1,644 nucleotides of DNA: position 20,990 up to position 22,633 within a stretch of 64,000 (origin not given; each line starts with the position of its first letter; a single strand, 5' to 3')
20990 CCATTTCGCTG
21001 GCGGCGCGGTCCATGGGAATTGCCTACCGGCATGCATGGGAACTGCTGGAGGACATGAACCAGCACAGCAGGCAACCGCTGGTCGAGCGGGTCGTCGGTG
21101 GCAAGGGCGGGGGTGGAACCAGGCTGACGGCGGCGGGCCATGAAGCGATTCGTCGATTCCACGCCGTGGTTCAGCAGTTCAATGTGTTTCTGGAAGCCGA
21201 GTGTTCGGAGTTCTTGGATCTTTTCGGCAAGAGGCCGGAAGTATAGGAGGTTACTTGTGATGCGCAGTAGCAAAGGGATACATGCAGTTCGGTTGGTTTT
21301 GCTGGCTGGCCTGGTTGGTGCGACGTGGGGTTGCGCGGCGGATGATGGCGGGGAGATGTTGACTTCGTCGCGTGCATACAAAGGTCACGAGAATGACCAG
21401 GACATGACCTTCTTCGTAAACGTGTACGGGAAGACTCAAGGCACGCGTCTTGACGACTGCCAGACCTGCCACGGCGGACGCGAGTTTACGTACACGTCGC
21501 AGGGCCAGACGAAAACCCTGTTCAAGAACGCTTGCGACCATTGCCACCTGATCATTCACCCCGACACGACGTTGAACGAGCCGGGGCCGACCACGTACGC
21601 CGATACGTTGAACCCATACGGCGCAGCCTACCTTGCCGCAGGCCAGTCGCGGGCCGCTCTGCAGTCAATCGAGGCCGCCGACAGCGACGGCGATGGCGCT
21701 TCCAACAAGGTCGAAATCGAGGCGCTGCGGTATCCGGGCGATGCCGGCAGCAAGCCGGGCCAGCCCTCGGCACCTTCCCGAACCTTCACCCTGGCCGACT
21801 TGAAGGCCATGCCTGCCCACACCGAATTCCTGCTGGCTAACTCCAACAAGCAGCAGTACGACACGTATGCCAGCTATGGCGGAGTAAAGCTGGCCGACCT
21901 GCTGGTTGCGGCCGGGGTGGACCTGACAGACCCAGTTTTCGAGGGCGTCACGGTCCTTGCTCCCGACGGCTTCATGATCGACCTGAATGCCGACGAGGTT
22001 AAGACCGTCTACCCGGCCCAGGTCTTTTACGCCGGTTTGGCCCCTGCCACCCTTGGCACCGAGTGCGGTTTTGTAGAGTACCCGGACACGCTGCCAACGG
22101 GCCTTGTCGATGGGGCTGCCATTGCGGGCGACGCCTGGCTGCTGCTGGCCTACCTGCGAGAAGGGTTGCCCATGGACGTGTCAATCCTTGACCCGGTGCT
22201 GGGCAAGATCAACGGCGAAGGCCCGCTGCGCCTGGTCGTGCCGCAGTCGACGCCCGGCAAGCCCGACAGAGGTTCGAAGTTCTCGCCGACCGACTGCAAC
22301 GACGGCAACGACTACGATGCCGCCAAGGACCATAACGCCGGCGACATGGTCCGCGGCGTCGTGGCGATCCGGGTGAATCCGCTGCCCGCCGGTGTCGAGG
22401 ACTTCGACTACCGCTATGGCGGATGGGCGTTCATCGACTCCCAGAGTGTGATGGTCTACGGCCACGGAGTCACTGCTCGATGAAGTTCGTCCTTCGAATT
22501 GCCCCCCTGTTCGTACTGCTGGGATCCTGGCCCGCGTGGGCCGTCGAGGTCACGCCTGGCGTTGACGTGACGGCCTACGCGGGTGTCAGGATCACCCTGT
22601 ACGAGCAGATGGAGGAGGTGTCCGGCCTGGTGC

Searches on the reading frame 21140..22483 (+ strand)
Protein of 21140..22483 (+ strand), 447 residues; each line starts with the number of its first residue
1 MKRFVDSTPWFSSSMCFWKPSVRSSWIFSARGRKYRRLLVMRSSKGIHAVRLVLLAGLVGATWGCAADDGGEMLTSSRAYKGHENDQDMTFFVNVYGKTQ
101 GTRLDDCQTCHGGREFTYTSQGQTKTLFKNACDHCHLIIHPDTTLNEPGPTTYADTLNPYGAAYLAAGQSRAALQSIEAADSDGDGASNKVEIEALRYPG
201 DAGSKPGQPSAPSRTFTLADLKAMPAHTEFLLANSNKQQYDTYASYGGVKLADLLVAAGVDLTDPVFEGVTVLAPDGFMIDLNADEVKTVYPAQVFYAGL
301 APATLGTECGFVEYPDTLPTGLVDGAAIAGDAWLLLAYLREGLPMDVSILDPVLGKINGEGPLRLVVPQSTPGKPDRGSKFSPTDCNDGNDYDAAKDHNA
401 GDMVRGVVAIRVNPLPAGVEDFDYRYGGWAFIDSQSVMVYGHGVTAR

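Call 68: search_protein_families(library=ncbifam, proteins=[window:21140-22483:+], max_evalue=1e-10)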
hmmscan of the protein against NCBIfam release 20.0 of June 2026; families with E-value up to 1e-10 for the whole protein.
window:21140-22483:+ (447 aa): 1 family
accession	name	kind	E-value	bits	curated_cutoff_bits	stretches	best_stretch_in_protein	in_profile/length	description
NF041762.1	diheme_GEGP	equivalog_domain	6.7e-130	433.4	300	1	79-443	1-358/359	GEGP motif-containing diheme protein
